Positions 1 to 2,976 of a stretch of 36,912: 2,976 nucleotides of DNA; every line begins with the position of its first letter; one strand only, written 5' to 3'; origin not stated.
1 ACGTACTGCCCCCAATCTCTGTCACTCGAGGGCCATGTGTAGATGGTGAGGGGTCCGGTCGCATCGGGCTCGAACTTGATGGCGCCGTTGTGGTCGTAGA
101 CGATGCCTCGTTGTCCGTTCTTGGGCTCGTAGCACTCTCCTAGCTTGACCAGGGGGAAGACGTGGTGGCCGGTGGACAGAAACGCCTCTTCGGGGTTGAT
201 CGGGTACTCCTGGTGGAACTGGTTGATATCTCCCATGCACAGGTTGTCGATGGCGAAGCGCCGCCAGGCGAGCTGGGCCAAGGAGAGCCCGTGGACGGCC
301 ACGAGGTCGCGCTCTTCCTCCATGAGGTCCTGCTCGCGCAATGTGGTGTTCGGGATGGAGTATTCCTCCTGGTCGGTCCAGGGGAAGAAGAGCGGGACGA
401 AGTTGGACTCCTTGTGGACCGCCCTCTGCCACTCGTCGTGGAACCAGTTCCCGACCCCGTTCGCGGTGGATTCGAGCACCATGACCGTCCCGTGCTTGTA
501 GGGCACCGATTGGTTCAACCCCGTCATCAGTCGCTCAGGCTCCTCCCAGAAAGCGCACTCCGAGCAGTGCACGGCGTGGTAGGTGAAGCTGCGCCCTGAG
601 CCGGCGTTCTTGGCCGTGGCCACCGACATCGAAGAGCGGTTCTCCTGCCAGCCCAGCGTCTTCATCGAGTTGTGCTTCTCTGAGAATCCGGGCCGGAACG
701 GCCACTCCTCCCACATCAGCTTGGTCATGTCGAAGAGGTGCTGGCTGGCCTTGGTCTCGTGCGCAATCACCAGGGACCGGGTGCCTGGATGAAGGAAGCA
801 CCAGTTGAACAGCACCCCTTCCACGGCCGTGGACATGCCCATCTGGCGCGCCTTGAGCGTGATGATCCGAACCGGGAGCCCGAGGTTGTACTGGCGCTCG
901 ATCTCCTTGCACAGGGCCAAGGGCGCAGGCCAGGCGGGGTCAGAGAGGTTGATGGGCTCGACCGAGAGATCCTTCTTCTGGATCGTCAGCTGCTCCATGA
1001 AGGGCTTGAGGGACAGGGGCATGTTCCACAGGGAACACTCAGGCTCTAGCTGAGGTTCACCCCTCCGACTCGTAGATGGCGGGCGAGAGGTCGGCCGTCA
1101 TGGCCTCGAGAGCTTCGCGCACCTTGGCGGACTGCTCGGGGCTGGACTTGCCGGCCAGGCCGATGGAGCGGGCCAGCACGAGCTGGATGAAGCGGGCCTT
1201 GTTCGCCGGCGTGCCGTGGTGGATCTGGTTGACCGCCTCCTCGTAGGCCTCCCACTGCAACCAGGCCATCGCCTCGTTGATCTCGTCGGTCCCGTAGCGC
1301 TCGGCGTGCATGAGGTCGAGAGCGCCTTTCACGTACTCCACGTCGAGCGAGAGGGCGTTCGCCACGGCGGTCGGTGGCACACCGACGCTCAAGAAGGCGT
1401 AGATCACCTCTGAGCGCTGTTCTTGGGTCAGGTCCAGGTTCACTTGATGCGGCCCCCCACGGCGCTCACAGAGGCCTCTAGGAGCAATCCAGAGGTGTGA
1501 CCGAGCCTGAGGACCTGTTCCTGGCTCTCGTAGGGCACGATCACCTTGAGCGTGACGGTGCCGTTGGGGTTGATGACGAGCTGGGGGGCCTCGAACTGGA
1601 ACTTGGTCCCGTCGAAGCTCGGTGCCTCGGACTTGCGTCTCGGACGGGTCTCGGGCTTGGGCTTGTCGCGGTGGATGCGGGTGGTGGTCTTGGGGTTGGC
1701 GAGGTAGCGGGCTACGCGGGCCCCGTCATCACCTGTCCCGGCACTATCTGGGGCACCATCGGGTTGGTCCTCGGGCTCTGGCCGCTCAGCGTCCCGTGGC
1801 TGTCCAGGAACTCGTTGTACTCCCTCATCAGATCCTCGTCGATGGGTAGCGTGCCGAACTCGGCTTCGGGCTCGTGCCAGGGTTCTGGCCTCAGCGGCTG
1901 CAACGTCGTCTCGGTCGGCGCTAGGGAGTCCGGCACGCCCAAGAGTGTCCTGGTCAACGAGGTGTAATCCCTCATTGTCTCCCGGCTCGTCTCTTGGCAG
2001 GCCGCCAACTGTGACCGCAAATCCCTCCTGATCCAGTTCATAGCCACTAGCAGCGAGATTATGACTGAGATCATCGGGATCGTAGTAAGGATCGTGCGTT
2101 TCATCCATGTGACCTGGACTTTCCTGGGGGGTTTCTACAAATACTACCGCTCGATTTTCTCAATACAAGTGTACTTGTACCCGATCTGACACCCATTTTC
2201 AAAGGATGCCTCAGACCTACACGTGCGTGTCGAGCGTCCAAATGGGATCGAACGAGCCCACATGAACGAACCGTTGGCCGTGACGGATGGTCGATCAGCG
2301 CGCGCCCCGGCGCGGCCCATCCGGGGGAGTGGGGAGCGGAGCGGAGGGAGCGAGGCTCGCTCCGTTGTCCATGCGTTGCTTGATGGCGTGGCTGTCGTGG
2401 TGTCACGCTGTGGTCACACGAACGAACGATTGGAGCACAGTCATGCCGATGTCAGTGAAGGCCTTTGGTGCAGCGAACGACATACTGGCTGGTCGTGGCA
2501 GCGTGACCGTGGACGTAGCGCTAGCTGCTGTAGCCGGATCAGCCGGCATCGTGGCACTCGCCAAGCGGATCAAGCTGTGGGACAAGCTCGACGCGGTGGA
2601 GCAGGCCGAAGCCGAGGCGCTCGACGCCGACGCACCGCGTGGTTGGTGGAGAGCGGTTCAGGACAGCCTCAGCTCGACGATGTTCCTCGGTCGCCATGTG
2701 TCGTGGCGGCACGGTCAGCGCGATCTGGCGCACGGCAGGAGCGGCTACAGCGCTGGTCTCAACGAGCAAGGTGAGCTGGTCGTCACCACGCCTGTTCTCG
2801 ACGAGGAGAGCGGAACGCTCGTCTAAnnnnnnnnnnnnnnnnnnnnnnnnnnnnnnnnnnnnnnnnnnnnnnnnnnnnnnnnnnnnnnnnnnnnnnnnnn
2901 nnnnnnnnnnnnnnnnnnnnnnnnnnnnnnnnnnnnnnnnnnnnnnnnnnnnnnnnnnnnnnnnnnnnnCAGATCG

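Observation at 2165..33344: Over-represented 14-bp palindrome GCAAG-N4-CTTGC at operon boundaries: a probable phage regulator operator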

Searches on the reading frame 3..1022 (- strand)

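Call 13: search_protein_families(library=phrogs, proteins=[window:3-1022:-], max_evalue=0.001)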
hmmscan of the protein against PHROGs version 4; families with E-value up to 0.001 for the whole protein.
window:3-1022:- (340 aa): 5 families
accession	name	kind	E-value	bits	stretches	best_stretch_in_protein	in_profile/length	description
phrog_2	-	head and packaging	3.2e-16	60.3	1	50-310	276-487/807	terminase large subunit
phrog_26724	-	unknown function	6.9e-07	30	1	42-192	39-188/192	-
phrog_5989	-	head and packaging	6.7e-05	23.2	1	54-149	160-255/347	terminase large subunit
phrog_6681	-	head and packaging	0.00013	21.4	0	254-320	422-489/758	terminase large subunit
phrog_9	-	head and packaging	0.00041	20.3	1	54-200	227-374/812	terminase large subunit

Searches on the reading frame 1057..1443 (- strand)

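Call 13: search_protein_families(library=phrogs, proteins=[window:1057-1443:-], max_evalue=0.001)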
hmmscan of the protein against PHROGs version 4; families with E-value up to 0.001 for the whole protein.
window:1057-1443:- (128 aa): 0 families

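Call 75: search_protein_families(library=pfam, proteins=[window:1057-1443:-], max_evalue=0.01)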
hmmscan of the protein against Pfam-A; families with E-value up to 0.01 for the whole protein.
window:1057-1443:- (128 aa): 1 family
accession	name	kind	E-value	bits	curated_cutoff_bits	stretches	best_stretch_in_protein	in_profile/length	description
PF11130.14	TraC_F_IV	-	0.00048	19.7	28.1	1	8-118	38-149/375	TraC protein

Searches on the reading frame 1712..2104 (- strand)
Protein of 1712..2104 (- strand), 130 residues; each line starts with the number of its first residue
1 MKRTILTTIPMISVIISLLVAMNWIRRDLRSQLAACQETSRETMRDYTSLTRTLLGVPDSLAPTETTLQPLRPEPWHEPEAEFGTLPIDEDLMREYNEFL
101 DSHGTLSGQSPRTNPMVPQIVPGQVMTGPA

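Call 31: search_protein_families(library=pfam, proteins=[window:1712-2104:-], max_evalue=0.1)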
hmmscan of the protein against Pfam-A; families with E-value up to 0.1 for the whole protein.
window:1712-2104:- (130 aa): 1 family
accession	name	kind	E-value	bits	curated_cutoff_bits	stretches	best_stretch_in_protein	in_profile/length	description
PF12794.12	MscS_TM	-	0.074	12.4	28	1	11-55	3-47/339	Mechanosensitive ion channel inner membrane domain 1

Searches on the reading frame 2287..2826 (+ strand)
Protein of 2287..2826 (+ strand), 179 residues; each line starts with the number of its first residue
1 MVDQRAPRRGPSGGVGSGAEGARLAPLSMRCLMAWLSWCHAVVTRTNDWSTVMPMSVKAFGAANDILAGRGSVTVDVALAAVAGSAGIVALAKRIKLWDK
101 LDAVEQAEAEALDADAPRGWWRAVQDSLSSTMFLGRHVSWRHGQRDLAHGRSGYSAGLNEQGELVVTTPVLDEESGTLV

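Call 13: search_protein_families(library=phrogs, proteins=[window:2287-2826:+], max_evalue=0.001)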
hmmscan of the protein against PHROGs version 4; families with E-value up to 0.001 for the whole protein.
window:2287-2826:+ (179 aa): 0 families

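Call 31: search_protein_families(library=pfam, proteins=[window:2287-2826:+], max_evalue=0.1)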
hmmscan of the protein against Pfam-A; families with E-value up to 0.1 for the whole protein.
window:2287-2826:+ (179 aa): 0 families
